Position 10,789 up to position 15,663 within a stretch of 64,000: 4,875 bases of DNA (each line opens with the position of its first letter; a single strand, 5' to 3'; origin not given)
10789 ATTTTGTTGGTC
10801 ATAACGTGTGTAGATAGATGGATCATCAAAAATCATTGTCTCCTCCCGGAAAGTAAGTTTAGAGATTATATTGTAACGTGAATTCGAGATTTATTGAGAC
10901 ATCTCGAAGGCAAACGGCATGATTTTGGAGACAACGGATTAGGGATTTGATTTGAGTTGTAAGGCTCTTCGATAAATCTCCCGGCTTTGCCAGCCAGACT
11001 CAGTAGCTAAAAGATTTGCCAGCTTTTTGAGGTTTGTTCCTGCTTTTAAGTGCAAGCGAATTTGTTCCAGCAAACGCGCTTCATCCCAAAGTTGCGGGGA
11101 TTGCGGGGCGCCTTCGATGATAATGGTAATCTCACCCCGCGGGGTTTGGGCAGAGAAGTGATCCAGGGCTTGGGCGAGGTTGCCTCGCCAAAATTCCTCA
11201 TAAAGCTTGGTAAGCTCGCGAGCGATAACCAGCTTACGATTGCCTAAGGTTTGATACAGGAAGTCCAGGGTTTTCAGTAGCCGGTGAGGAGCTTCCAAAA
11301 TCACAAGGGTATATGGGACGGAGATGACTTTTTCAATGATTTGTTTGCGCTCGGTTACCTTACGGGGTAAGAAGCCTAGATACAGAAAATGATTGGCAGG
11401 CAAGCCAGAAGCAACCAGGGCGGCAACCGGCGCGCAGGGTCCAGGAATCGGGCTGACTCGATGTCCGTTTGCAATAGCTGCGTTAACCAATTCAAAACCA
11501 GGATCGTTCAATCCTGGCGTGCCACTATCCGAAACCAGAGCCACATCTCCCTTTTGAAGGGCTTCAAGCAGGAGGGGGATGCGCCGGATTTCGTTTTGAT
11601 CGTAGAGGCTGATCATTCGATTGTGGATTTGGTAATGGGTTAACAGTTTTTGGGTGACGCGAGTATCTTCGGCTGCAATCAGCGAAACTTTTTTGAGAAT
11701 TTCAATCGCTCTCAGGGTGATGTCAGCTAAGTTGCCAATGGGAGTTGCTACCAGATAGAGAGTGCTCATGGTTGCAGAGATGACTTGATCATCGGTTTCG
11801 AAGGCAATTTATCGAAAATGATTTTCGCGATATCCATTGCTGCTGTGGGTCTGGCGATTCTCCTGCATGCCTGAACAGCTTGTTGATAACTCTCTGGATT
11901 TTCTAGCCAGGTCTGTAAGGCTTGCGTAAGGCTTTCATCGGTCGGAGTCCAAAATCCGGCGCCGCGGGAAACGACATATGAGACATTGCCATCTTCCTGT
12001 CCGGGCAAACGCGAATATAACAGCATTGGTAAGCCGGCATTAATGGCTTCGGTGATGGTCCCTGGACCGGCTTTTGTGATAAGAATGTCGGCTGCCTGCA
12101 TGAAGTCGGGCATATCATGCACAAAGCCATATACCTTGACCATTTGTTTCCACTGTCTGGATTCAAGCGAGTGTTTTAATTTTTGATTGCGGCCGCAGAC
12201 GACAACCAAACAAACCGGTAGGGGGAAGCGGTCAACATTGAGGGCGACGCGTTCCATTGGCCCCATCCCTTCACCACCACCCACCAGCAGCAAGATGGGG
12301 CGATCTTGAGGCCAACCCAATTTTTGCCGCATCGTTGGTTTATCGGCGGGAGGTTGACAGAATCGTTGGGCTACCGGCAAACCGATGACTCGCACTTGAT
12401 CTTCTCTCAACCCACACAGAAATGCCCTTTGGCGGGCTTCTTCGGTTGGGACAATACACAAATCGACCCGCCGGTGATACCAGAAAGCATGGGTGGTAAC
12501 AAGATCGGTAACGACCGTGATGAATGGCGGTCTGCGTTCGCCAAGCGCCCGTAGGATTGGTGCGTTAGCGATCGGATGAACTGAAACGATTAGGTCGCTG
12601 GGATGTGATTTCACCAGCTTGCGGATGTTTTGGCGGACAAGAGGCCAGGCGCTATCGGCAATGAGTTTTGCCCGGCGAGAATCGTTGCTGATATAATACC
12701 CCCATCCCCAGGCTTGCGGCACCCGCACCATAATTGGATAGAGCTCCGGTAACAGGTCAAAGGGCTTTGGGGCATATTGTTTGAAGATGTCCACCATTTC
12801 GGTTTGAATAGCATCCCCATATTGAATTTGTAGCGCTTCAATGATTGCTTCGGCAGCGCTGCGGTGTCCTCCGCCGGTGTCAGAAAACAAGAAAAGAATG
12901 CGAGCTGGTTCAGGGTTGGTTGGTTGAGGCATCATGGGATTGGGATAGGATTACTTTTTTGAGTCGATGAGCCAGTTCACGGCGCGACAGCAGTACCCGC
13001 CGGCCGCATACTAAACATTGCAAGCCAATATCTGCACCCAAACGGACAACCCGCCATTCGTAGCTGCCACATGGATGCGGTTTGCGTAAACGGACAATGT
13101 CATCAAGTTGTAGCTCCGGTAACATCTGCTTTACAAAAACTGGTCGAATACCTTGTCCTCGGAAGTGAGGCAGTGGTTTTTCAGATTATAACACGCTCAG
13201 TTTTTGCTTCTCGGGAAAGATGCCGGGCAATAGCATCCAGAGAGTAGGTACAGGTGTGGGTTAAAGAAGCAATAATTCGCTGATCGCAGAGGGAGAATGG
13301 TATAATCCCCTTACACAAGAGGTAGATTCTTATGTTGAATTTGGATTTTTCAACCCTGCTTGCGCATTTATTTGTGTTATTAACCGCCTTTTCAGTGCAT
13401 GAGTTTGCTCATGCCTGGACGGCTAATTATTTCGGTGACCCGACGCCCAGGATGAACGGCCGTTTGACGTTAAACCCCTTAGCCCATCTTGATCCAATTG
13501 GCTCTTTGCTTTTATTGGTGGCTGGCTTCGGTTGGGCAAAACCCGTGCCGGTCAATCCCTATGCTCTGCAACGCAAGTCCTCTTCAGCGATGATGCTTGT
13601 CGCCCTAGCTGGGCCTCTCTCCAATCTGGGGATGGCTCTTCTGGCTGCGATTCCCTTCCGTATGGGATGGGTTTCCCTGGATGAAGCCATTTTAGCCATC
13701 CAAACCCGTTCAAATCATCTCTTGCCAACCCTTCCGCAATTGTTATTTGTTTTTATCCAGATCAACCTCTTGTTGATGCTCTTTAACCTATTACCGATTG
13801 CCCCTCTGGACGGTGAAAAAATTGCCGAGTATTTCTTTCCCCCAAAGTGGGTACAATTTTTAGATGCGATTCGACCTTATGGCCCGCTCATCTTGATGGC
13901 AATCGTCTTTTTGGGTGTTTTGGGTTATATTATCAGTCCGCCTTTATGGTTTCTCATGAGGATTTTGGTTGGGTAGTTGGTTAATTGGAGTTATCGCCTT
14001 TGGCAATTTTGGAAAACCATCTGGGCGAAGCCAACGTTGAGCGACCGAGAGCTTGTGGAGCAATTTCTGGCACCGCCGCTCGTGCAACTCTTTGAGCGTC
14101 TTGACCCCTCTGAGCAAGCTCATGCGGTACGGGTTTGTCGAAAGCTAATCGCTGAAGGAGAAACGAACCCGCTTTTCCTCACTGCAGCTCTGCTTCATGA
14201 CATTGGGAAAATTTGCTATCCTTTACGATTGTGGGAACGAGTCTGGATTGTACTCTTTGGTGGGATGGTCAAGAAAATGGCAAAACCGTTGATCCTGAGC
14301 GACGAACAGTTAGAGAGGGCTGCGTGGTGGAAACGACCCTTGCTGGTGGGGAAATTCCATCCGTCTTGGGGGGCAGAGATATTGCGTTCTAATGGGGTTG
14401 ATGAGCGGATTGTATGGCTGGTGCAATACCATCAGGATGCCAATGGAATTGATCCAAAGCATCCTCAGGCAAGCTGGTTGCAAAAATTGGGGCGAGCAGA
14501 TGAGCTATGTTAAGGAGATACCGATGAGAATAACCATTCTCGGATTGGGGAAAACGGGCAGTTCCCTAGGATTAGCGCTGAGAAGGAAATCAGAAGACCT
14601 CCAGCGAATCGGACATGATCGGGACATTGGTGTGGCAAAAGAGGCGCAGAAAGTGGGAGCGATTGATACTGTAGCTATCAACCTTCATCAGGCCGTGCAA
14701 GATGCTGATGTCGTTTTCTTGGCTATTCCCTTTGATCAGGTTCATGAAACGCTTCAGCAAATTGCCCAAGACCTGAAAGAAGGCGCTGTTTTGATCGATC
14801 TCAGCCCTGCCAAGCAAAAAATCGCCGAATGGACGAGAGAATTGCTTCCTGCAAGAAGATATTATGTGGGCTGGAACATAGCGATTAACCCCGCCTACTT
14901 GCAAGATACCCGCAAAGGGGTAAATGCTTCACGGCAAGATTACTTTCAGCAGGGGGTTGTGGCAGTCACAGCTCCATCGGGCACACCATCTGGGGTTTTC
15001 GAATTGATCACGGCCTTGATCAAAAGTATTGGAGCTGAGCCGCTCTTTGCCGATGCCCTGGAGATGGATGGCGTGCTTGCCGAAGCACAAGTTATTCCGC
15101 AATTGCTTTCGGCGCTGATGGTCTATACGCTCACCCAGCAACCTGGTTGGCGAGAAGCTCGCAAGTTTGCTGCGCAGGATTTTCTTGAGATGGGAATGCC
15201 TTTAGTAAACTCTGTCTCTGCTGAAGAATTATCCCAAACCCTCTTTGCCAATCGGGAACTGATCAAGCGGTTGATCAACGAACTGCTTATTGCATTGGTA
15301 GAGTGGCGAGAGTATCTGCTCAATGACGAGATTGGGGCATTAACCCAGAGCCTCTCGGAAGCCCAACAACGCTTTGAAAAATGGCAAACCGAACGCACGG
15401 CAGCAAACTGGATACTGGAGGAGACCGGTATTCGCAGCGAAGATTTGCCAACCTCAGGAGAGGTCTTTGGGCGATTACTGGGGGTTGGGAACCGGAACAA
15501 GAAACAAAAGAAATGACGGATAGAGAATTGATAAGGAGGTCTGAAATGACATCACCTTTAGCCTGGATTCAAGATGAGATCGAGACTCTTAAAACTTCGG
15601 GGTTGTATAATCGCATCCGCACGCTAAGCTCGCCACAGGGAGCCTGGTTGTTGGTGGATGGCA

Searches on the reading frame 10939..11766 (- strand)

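Call 34: search_protein_families(library=pfam, proteins=[window:10939-11766:-], max_evalue=0.00001)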
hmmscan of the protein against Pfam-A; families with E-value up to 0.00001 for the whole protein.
window:10939-11766:- (275 aa): 1 family
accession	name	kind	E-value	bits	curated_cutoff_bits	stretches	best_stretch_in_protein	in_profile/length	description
PF00590.25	TP_methylase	-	9.3e-31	107.9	27.8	1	2-200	1-211/212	Tetrapyrrole (Corrin/Porphyrin) Methylases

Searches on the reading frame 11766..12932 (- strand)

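Call 34: search_protein_families(library=pfam, proteins=[window:11766-12932:-], max_evalue=0.00001)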
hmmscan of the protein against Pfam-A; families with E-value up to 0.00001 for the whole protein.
window:11766-12932:- (388 aa): 4 families
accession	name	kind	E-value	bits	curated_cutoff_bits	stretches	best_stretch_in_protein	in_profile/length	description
PF06925.17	MGDG_synth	-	6.1e-34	118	25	1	23-187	1-169/169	Monogalactosyldiacylglycerol (MGDG) synthase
PF00534.26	Glycos_transf_1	-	2.1e-14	53.8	26.4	1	197-356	1-169/172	Glycosyl transferases group 1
PF04101.22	Glyco_tran_28_C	-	1.7e-12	48.1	22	1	240-352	31-150/166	Glycosyltransferase family 28 C-terminal domain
PF13692.12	Glyco_trans_1_4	-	2.3e-06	28.4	27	1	240-345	34-142/142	Glycosyl transferases group 1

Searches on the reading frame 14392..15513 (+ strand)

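Call 34: search_protein_families(library=pfam, proteins=[window:14392-15513:+], max_evalue=0.00001)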
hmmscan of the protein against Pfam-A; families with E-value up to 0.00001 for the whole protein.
window:14392-15513:+ (374 aa): 3 families
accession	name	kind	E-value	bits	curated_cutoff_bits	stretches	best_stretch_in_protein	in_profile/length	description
PF02153.23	PDH_N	-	8.9e-21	74.4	26.5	1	59-215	1-150/154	Prephenate dehydrogenase, nucleotide-binding domain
PF03807.23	F420_oxidored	-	5.8e-12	46.5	21.6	1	46-138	1-92/94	NADP oxidoreductase coenzyme F420-dependent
PF03446.21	NAD_binding_2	-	3.5e-07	30.8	21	1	47-146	2-101/161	NAD binding domain of 6-phosphogluconate dehydrogenase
